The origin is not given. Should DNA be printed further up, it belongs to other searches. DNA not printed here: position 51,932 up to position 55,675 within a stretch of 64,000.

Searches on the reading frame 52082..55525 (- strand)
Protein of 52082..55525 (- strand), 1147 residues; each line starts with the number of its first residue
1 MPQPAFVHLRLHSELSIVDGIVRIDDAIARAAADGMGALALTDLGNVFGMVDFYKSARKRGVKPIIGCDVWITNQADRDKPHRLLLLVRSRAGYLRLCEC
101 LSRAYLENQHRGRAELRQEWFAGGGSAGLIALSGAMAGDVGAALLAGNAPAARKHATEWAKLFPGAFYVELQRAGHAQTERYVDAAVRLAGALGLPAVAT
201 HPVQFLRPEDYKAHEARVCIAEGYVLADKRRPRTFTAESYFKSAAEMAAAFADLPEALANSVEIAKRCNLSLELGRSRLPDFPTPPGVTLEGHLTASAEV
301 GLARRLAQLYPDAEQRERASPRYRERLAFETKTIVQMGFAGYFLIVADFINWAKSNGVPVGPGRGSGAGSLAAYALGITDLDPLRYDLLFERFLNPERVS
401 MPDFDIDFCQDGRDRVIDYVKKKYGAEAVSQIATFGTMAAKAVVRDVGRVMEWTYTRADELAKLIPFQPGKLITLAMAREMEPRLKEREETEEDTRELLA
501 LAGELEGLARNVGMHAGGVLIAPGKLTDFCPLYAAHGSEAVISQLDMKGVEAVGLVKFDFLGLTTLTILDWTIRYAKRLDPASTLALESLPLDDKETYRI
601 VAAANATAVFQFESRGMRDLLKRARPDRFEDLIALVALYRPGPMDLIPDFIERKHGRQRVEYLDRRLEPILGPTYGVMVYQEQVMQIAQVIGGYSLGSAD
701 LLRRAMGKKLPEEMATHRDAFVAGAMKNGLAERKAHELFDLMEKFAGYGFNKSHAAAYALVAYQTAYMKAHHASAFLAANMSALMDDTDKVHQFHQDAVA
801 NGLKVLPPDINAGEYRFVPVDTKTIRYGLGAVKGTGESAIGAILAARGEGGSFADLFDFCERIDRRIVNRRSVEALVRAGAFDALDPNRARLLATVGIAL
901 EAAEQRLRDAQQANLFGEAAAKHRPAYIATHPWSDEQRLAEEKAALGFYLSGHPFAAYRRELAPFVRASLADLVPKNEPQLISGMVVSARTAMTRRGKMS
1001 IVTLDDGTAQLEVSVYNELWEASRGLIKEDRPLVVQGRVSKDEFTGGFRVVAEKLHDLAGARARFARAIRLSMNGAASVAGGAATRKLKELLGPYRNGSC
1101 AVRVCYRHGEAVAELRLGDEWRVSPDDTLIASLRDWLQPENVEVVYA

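Call 7: search_protein_families(library=pfam, proteins=[window:52082-55525:-], max_evalue=0.01)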
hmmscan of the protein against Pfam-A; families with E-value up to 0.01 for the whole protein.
window:52082-55525:- (1147 aa): 6 families
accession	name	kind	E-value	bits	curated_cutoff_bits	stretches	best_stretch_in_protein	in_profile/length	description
PF07733.18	DNA_pol3_alpha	-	2.5e-98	329.3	23.9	1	302-562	11-260/260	Bacterial DNA polymerase III alpha NTPase domain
PF17657.6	DNA_pol3_finger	-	7.9e-63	211.2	22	1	565-729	1-166/166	Bacterial DNA polymerase III alpha subunit finger domain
PF02811.25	PHP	-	1.4e-43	149.5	26.4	1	8-174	1-164/164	PHP domain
PF14579.12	HHH_6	-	2.3e-28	98.7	25.6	1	802-892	1-90/90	Helix-hairpin-helix motif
PF20914.2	DNA_pol_IIIA_C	-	4.3e-13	49.3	22.5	1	1087-1135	1-49/52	DNA polymerase III subunit alpha, C-terminal domain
PF01336.31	tRNA_anti-codon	-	4.4e-09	36.6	27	1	982-1057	3-74/75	OB-fold nucleic acid binding domain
